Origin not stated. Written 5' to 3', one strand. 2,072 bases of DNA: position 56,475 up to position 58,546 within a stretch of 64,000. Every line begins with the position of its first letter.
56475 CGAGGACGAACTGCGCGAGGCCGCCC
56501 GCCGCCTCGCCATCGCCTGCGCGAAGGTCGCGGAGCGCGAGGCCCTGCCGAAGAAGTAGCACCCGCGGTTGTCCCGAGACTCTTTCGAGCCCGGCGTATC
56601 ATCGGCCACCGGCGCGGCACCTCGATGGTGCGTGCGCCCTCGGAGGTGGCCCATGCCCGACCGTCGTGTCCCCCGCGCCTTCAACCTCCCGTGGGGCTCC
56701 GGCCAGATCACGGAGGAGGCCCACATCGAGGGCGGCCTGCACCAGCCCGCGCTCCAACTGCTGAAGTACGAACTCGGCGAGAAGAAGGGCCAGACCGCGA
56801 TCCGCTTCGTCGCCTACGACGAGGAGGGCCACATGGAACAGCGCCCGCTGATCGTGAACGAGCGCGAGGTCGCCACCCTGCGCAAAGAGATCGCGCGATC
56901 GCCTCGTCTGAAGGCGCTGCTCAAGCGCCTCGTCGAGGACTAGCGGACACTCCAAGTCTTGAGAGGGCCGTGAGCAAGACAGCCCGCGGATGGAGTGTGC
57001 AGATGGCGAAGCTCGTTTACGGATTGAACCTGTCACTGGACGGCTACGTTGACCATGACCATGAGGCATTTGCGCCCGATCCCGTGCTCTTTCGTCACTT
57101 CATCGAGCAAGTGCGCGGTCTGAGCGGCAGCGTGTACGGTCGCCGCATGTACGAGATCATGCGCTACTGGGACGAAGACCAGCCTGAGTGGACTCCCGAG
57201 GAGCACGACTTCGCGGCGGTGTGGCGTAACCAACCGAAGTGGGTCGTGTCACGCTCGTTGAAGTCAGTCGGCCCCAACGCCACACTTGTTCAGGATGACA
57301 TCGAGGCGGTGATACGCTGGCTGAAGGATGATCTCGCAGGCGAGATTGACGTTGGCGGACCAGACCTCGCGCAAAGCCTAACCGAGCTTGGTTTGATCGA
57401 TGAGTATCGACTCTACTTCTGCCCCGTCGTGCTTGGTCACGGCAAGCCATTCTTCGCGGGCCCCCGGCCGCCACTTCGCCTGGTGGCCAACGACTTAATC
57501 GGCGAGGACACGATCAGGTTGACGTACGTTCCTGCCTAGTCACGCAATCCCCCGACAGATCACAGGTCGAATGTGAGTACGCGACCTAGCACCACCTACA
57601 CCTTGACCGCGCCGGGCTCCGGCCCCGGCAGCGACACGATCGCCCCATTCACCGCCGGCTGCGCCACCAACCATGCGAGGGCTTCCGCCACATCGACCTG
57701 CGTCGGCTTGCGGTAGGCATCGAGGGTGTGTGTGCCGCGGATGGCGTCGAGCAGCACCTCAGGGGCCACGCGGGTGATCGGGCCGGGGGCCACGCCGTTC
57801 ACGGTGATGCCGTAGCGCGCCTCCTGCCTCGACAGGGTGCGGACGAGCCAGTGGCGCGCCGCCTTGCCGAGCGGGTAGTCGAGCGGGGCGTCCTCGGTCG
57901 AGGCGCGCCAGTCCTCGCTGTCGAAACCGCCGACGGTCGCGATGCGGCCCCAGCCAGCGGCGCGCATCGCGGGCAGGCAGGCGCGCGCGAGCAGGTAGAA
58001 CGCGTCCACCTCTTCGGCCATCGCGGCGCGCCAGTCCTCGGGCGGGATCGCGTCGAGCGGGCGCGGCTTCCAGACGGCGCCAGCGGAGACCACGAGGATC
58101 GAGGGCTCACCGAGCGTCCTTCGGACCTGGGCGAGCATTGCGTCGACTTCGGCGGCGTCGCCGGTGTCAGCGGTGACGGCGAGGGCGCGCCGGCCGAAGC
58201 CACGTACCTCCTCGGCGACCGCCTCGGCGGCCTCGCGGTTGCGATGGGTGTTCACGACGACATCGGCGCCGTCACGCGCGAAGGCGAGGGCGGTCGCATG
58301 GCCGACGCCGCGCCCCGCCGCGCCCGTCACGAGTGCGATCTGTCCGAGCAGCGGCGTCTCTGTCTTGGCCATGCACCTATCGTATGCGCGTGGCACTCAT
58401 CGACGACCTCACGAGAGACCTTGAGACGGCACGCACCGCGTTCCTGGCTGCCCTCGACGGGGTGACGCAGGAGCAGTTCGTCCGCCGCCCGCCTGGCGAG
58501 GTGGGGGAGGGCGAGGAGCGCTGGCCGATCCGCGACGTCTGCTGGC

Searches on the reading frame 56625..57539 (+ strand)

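Call 74: search_protein_families(library=pfam, proteins=[window:56625-57539:+])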
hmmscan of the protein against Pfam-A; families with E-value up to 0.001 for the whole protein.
window:56625-57539:+ (304 aa): 1 family
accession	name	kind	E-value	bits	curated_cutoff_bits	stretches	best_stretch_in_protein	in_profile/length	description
PF01872.23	RibD_C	-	4.1e-12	46.8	24.1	1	130-287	3-186/197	RibD C-terminal domain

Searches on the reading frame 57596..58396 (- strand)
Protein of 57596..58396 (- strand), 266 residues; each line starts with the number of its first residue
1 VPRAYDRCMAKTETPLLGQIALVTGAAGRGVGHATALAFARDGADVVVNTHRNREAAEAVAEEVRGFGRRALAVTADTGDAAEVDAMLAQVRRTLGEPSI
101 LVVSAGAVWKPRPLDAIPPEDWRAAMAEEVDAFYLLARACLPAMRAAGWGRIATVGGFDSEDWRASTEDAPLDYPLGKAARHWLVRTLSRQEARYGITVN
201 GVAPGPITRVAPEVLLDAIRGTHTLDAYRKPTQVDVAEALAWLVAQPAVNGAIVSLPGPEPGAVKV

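Call 74: search_protein_families(library=pfam, proteins=[window:57596-58396:-])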
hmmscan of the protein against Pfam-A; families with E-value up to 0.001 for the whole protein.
window:57596-58396:- (266 aa): 3 families
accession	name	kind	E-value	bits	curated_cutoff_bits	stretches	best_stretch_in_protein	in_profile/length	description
PF00106.31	adh_short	-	9.6e-31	107.2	26.6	1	19-207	1-182/195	short chain dehydrogenase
PF13561.12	adh_short_C2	-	1.9e-29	103.3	27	1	25-246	1-219/236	Enoyl-(Acyl carrier protein) reductase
PF08659.16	KR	-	7.2e-09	36.3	22.6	1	22-140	4-123/180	KR domain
